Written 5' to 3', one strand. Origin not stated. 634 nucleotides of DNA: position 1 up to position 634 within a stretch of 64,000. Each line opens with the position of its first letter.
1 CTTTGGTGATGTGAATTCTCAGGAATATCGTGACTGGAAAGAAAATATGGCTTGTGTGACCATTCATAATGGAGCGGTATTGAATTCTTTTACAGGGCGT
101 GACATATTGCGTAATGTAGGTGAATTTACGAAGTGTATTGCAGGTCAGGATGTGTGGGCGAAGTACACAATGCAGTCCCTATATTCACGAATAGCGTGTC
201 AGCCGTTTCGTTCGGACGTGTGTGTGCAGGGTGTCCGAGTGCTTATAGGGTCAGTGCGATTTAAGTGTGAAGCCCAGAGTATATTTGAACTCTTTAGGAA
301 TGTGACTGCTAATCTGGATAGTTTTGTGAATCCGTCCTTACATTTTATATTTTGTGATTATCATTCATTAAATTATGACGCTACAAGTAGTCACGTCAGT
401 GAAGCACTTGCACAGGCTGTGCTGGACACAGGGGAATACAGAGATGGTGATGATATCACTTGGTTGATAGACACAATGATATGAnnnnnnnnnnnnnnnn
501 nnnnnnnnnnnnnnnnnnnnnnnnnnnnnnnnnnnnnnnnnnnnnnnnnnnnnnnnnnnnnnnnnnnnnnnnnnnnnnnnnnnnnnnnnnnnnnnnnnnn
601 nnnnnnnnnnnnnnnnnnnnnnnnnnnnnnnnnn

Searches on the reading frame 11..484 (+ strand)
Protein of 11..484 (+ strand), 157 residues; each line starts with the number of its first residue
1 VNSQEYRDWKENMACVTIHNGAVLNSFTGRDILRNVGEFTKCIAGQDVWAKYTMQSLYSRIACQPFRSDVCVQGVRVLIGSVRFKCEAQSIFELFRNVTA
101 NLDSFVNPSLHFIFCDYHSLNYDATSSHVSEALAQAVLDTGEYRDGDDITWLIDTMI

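Call 65: search_protein_families(library=pfam, alignment_id=A4, max_evalue=0.0001)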
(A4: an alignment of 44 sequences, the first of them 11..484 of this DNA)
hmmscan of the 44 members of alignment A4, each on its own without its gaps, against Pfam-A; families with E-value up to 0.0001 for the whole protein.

A. member 1, window:11-484:+ (157 aa): 0 families

B. families by the number of members that match (of 44 scanned): 25 families
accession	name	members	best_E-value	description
PF00145.23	DNA_methylase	1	8.8e-82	C-5 cytosine-specific DNA methylase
PF00154.27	RecA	1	2.3e-78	recA bacterial DNA recombination protein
PF00580.27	UvrD-helicase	1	1.6e-23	UvrD/REP helicase N-terminal domain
PF00075.30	RNase_H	1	3.8e-22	RNase H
PF14902.11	DUF4494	1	1.6e-20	Domain of unknown function (DUF4494)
PF00210.30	Ferritin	1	2.4e-20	Ferritin-like domain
PF21096.2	RecA_C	1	7.7e-19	RecA C-terminal domain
PF13245.12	AAA_19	1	1.3e-17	AAA domain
PF00293.34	NUDIX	1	1.5e-15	NUDIX domain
PF13004.13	BACON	1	7.8e-14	Putative binding domain, N-terminal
PF13361.12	UvrD_C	1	3.1e-12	UvrD-like helicase C-terminal domain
PF04542.20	Sigma70_r2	1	4.1e-12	Sigma-70 region 2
PF08281.18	Sigma70_r4_2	1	3e-11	Sigma-70, region 4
PF01443.25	Viral_helicase1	1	1e-10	Viral superfamily 1 RNA helicase core domain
PF08299.17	Bac_DnaA_C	1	5.9e-10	Bacterial dnaA protein helix-turn-helix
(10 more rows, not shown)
